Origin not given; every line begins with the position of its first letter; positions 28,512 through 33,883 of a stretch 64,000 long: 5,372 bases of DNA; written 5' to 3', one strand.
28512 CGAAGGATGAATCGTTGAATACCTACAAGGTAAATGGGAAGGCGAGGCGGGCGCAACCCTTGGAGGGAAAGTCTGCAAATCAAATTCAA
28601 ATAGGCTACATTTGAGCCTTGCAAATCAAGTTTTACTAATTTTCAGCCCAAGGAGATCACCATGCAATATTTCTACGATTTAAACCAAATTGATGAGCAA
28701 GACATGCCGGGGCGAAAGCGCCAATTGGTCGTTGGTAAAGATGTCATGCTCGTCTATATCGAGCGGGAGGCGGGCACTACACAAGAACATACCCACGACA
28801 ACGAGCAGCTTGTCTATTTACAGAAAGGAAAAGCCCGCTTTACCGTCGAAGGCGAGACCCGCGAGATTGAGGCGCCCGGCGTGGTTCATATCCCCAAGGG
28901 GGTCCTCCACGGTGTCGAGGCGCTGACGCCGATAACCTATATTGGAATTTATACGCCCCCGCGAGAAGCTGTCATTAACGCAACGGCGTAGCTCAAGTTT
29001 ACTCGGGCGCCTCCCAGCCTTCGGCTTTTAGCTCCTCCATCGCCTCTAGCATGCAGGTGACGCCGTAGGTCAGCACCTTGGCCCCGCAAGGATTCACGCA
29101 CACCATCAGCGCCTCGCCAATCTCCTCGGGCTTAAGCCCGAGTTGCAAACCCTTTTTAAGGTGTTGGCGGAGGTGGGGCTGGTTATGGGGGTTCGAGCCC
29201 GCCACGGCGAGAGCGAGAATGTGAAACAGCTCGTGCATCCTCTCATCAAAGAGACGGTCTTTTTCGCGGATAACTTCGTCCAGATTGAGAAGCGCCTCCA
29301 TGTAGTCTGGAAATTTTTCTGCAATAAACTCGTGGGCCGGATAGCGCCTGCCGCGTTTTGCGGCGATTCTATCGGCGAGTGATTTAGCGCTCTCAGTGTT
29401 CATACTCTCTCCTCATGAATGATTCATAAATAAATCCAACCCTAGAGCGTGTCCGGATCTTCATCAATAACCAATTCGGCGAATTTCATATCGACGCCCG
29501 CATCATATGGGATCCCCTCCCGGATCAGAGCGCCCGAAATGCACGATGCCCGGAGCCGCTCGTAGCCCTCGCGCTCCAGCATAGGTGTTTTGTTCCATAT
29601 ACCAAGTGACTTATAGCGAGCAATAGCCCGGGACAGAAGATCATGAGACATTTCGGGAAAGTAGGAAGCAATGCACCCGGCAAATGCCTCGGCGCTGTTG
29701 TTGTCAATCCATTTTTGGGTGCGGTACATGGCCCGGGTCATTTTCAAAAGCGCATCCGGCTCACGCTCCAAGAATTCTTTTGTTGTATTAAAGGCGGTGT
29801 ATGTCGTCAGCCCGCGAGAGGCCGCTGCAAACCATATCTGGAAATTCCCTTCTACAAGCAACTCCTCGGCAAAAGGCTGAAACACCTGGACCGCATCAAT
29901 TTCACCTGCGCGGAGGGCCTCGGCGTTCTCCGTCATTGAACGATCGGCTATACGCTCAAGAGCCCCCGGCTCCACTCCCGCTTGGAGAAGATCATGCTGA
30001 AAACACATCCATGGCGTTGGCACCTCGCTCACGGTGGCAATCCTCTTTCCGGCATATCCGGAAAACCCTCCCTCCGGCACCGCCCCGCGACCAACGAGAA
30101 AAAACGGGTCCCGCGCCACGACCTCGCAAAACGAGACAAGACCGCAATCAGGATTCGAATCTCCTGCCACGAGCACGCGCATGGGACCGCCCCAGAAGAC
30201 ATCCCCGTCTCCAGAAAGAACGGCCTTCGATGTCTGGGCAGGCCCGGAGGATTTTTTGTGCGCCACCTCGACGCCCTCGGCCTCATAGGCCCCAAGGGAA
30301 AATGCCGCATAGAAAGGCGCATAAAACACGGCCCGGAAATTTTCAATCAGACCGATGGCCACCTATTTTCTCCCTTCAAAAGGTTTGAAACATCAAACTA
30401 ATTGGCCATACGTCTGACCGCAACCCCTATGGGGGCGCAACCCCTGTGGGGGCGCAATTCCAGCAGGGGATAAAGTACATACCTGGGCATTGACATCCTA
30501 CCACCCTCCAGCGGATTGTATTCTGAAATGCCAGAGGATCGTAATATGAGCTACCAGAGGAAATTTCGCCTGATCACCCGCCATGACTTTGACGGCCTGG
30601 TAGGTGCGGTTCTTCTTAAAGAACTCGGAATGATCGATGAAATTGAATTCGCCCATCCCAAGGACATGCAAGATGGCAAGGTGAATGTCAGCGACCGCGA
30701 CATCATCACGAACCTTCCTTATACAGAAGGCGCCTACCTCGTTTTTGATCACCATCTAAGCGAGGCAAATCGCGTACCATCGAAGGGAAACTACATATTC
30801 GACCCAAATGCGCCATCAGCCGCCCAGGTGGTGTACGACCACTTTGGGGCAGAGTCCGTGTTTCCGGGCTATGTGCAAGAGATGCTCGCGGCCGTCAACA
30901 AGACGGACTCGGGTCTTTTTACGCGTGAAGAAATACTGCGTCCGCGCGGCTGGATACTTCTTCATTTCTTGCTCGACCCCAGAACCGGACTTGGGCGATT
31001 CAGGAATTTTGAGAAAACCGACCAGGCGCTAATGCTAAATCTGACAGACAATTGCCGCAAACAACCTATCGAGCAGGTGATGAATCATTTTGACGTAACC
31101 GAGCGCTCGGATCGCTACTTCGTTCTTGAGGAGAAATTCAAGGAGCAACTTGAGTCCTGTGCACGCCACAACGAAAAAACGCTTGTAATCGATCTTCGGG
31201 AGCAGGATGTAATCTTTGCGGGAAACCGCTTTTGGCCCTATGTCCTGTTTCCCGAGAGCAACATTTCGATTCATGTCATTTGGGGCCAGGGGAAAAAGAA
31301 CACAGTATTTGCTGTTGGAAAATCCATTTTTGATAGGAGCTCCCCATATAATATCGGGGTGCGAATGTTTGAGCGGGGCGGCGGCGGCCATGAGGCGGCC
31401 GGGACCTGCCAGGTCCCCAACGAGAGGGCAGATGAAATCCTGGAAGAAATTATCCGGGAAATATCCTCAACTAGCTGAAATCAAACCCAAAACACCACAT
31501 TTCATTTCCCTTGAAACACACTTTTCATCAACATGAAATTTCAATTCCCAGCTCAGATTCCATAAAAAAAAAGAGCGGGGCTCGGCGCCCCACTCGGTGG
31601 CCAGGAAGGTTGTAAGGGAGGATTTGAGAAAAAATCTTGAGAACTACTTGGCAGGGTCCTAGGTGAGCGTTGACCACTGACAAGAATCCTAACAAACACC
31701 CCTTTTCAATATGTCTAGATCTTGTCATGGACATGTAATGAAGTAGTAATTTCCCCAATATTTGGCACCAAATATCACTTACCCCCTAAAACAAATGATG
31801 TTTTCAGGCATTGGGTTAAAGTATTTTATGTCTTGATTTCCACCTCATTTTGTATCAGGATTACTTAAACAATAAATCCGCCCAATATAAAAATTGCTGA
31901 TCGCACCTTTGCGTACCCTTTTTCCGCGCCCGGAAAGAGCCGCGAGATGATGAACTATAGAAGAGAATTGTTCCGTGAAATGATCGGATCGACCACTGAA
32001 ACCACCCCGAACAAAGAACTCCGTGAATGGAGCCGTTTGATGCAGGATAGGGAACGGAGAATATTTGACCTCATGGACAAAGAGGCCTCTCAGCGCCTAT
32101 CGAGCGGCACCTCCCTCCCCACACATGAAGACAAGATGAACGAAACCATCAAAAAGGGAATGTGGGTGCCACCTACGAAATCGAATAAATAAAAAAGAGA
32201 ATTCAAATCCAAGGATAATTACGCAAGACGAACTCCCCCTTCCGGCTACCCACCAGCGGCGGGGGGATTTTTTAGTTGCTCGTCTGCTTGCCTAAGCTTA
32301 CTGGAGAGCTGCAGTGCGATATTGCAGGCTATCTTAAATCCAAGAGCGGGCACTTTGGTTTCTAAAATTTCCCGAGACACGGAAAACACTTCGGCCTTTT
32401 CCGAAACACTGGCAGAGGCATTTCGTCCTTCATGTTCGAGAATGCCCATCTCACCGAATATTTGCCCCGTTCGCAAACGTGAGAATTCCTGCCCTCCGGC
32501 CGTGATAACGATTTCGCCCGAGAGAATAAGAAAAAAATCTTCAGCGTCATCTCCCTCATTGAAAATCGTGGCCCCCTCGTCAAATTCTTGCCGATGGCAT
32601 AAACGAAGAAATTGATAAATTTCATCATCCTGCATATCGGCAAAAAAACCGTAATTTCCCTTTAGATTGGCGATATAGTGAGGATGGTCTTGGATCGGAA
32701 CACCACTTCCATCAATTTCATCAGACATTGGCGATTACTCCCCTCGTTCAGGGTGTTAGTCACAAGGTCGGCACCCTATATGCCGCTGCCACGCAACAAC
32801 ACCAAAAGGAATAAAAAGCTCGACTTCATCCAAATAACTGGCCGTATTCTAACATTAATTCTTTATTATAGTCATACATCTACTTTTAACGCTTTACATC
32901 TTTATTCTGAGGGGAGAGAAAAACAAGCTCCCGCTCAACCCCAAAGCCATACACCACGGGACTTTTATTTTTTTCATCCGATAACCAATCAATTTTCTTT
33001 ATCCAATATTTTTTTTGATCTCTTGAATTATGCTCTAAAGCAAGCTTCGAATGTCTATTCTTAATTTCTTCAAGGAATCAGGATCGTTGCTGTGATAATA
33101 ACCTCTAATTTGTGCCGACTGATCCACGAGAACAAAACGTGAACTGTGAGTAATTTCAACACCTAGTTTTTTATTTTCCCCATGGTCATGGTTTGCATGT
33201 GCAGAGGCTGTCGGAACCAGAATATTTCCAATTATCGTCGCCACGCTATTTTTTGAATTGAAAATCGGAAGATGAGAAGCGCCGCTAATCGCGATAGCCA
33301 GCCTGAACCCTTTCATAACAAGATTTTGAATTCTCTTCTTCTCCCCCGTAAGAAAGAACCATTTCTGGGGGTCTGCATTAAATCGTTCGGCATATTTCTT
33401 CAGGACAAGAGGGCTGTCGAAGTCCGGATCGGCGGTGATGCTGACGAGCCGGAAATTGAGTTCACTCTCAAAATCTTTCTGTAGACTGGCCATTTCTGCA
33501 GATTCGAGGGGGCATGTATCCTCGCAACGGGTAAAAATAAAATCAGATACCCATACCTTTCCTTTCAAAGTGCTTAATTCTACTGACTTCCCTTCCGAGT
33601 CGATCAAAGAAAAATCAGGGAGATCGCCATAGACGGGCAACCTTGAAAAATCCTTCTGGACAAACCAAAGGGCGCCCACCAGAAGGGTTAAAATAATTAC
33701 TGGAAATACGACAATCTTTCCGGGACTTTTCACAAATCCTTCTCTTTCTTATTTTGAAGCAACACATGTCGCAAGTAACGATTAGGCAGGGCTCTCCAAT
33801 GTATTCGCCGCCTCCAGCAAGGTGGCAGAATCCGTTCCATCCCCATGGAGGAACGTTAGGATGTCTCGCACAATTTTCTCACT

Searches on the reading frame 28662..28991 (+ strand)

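Call 41: search_protein_families(library=pfam, proteins=[window:28662-28991:+], max_evalue=1)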
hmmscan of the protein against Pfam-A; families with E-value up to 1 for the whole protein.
window:28662-28991:+ (109 aa): 6 families
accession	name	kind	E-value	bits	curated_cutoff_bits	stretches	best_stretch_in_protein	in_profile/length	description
PF07883.17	Cupin_2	-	4.2e-10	39.6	27.2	1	32-90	4-63/70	Cupin domain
PF02311.25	AraC_binding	-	3e-09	37.2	21.1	1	40-102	16-80/135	AraC-like ligand binding domain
PF05899.18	Cupin_3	-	0.0012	18.9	23.5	1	32-81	11-60/74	EutQ-like cupin domain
PF01050.24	MannoseP_isomer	-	0.0093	16.6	23.6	1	39-88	42-90/116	Mannose-6-phosphate isomerase C-terminal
PF03079.20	ARD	-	0.058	14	27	1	40-83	85-133/157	ARD/ARD' family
PF17954.7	Pirin_C_2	-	0.12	13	22.9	1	17-66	7-56/86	Quercetinase C-terminal cupin domain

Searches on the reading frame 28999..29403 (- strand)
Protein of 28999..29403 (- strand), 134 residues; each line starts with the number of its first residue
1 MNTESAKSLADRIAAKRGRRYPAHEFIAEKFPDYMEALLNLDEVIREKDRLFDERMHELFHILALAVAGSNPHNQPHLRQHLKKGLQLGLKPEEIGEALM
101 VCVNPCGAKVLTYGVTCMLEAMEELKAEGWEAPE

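Call 41: search_protein_families(library=pfam, proteins=[window:28999-29403:-], max_evalue=1)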
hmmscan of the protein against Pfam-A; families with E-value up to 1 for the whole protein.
window:28999-29403:- (134 aa): 1 family
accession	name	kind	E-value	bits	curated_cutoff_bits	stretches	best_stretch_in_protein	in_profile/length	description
PF02627.25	CMD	-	1.6e-06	28.4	23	1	32-111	1-75/84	Carboxymuconolactone decarboxylase family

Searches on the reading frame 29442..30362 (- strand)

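Call 49: search_protein_families(library=pfam, proteins=[window:29442-30362:-], max_evalue=0.00001)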
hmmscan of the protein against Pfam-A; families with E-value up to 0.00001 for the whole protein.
window:29442-30362:- (306 aa): 2 families
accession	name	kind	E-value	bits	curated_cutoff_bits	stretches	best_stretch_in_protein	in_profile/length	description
PF13379.11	NMT1_2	-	1.1e-11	45.5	24.7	1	105-225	123-244/252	NMT1-like family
PF09084.16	NMT1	-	1.4e-10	41.8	20.5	1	15-225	5-215/216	NMT1/THI5 like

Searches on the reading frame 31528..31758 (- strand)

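Call 41: search_protein_families(library=pfam, proteins=[window:31528-31758:-], max_evalue=1)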
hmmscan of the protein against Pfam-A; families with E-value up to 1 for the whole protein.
window:31528-31758:- (76 aa): 1 family
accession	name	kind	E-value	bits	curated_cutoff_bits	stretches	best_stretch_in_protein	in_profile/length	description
PF08660.17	Alg14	-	0.08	13.4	27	1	7-55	57-105/171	Oligosaccharide biosynthesis protein Alg14 like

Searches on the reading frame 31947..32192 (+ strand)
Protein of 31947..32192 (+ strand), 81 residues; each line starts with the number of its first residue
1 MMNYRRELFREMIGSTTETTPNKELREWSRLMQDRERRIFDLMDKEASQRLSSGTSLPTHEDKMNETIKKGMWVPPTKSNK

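Call 41: search_protein_families(library=pfam, proteins=[window:31947-32192:+], max_evalue=1)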
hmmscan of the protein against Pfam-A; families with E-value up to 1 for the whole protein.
window:31947-32192:+ (81 aa): 1 family
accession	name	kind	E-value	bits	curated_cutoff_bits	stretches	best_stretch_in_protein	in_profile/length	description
PF24658.1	DUF7647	-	0.18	12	27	1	7-53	21-68/180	Domain of unknown function (DUF7647)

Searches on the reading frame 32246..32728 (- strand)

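Call 41: search_protein_families(library=pfam, proteins=[window:32246-32728:-], max_evalue=1)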
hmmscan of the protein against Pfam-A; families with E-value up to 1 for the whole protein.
window:32246-32728:- (160 aa): 4 families
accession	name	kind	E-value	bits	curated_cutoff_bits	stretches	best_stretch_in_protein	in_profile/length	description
PF00027.35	cNMP_binding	-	3.6e-15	56.1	27.5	1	47-123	2-83/89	Cyclic nucleotide-binding domain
PF07883.17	Cupin_2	-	0.00015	21.8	27.2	1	47-106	3-61/70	Cupin domain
PF25562.1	CNBH_CNNM2_C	-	0.023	14.7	27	1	37-107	49-119/172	Metal transporter CNNM2-like, C-terminal CNBH domain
PF05899.18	Cupin_3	-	0.064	13.4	23.5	1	61-89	24-52/74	EutQ-like cupin domain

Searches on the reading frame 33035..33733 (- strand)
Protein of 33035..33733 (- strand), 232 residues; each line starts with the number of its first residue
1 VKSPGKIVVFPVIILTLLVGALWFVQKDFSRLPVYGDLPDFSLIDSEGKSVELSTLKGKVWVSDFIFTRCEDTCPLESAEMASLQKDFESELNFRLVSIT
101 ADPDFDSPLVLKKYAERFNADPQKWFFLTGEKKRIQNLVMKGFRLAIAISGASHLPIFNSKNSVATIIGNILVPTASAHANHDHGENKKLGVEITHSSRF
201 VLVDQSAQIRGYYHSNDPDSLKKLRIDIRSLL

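Call 49: search_protein_families(library=pfam, proteins=[window:33035-33733:-], max_evalue=0.00001)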
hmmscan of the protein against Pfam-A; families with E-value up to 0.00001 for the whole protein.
window:33035-33733:- (232 aa): 2 families
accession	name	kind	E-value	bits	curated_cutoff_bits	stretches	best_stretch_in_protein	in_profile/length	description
PF02630.20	SCO1-SenC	-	1.7e-24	86.7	22.8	1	40-147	3-107/134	SCO1/SenC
PF00578.27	AhpC-TSA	-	1.2e-07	32.1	26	1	38-114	5-76/124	AhpC/TSA family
